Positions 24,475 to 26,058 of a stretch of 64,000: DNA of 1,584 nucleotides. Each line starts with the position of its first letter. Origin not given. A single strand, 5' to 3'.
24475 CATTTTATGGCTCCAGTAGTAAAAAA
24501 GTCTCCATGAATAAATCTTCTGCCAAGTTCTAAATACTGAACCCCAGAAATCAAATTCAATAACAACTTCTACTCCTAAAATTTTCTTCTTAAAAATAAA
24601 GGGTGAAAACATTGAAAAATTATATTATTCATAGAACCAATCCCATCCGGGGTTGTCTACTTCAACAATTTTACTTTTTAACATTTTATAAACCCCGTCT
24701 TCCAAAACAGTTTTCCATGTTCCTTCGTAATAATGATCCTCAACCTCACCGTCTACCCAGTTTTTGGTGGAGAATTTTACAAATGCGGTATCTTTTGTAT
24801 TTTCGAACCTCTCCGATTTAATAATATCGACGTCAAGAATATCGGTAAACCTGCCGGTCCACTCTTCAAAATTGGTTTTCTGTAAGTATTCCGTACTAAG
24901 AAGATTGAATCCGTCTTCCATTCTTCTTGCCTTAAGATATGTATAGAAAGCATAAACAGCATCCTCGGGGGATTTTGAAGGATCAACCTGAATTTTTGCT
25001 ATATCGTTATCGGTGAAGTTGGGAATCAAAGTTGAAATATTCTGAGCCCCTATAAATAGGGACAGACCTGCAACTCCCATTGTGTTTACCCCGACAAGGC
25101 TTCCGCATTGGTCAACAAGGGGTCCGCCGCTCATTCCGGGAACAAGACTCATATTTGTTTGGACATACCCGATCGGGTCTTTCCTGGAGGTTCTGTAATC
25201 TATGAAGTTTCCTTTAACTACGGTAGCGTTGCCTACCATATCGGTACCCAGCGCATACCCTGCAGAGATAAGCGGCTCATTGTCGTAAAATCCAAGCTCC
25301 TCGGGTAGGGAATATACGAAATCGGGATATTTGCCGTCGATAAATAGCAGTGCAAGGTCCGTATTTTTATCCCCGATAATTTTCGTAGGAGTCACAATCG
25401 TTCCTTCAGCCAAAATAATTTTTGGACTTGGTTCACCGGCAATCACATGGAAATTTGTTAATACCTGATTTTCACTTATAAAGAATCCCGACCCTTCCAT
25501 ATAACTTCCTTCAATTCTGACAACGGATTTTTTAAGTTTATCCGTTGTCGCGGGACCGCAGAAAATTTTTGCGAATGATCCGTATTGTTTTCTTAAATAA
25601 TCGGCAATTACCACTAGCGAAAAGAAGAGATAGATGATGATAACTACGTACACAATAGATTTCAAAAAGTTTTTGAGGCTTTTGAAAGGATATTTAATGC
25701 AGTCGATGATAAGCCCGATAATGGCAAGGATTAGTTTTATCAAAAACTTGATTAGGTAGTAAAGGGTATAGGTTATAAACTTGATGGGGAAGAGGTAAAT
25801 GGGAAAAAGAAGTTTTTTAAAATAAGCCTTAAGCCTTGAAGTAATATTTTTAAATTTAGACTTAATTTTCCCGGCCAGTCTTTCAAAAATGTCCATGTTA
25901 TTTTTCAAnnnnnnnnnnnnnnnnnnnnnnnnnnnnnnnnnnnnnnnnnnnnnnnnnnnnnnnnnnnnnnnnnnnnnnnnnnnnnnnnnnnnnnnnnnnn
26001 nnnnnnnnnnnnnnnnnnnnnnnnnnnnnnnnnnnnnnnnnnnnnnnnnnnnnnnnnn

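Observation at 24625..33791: Ten-gene single-strand operon combining Dcm/Vsr with a GHKL ATPase, a HEPN-motif protein, an EVE protein and a Cas4-like nuclease: candidate uncharacterised defence system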

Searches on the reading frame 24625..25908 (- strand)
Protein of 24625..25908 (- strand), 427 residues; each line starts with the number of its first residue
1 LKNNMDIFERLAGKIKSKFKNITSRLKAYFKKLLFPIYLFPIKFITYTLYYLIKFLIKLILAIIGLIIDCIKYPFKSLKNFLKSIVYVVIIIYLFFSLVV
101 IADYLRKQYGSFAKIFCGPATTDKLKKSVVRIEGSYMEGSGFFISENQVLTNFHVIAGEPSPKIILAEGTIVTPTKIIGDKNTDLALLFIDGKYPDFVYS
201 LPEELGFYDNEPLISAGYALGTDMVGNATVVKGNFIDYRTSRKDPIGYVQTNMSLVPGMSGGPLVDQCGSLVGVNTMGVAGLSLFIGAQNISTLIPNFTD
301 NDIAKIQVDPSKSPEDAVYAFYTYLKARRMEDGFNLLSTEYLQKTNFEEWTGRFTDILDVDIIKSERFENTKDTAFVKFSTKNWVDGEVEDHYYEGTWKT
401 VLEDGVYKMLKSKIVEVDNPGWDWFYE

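Call 8: search_protein_families(library=ncbifam, proteins=[window:24625-25908:-], max_evalue=0.01)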
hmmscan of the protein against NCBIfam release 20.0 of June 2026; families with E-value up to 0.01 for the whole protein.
window:24625-25908:- (427 aa): 12 families
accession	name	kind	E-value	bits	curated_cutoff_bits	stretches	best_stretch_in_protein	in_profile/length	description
TIGR02037.1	degP_htrA_DO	subfamily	8.5e-17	61.2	416.2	1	131-280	54-203/434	Do family serine endopeptidase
NF033740.0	MarP_fam_protase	equivalog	8.7e-15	54.6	250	1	121-274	189-350/390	MarP family serine protease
NF041521.1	HhoA_HhoB_HtrA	equivalog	2.3e-14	53.4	450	1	137-280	57-202/335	HhoA/HhoB/HtrA family serine endopeptidase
TIGR02038.1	protease_degS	equivalog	1.9e-09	37.1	422.95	1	139-280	80-220/351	outer membrane-stress sensor serine endopeptidase DegS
NF008147.1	PRK10898.1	equivalog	3.9e-09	36.1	408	1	139-279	80-219/352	outer membrane-stress sensor serine endopeptidase DegS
NF047968.1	SerProtHtrA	equivalog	6.3e-09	35.6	470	1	131-279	81-234/357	serine protease HtrA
NF050055.1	SerProtHtrAMycob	equivalog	1.2e-06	27.7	800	1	128-279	214-381/502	serine protease HtrA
NF053637.1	SerProtHtrAspr2045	equivalog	1.7e-06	27.3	650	1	148-279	118-255/394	serine protease HtrA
NF007526.1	PRK10139.1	equivalog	2.7e-06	26.4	756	1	116-287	75-244/456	serine endoprotease DegQ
NF040961.1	MamO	equivalog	0.00016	20.2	800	1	137-277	98-242/648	magnetosome protein MamO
NF040960.1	MamE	equivalog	0.0003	19.5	800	1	141-277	126-266/659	magnetosome formation protease MamE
NF008189.1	PRK10942.1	equivalog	0.00061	18.4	720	1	139-287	115-266/477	serine endoprotease DegP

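Call 42: search_protein_families(library=pfam, proteins=[window:24625-25908:-], max_evalue=0.001)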
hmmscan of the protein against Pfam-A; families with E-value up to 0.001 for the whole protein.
window:24625-25908:- (427 aa): 2 families
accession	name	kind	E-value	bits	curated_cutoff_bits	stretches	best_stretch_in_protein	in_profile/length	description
PF13365.12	Trypsin_2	-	7.6e-19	69.3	27.6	1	139-274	1-144/144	Trypsin-like peptidase domain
PF00089.32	Trypsin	-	9e-06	26.1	20.6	1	138-278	26-198/220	Trypsin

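Call 54: search_protein_families(library=padloc, proteins=[window:24625-25908:-], max_evalue=0.01)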
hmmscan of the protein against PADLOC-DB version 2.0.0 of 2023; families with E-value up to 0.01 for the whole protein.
window:24625-25908:- (427 aa): 4 families
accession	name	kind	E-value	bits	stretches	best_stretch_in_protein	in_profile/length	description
PDLC02960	RT-Protease_XI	-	1e-12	45.8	1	126-292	335-501/506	single gene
PDLC02959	RT-Protease_XI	-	2e-11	41.5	1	123-283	334-496/510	single gene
PDLC03855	LmuA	-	4.2e-11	40.8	1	122-274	4-169/425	-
PDLC02159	Avs1b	-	0.0078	11.5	1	123-159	4-40/1924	-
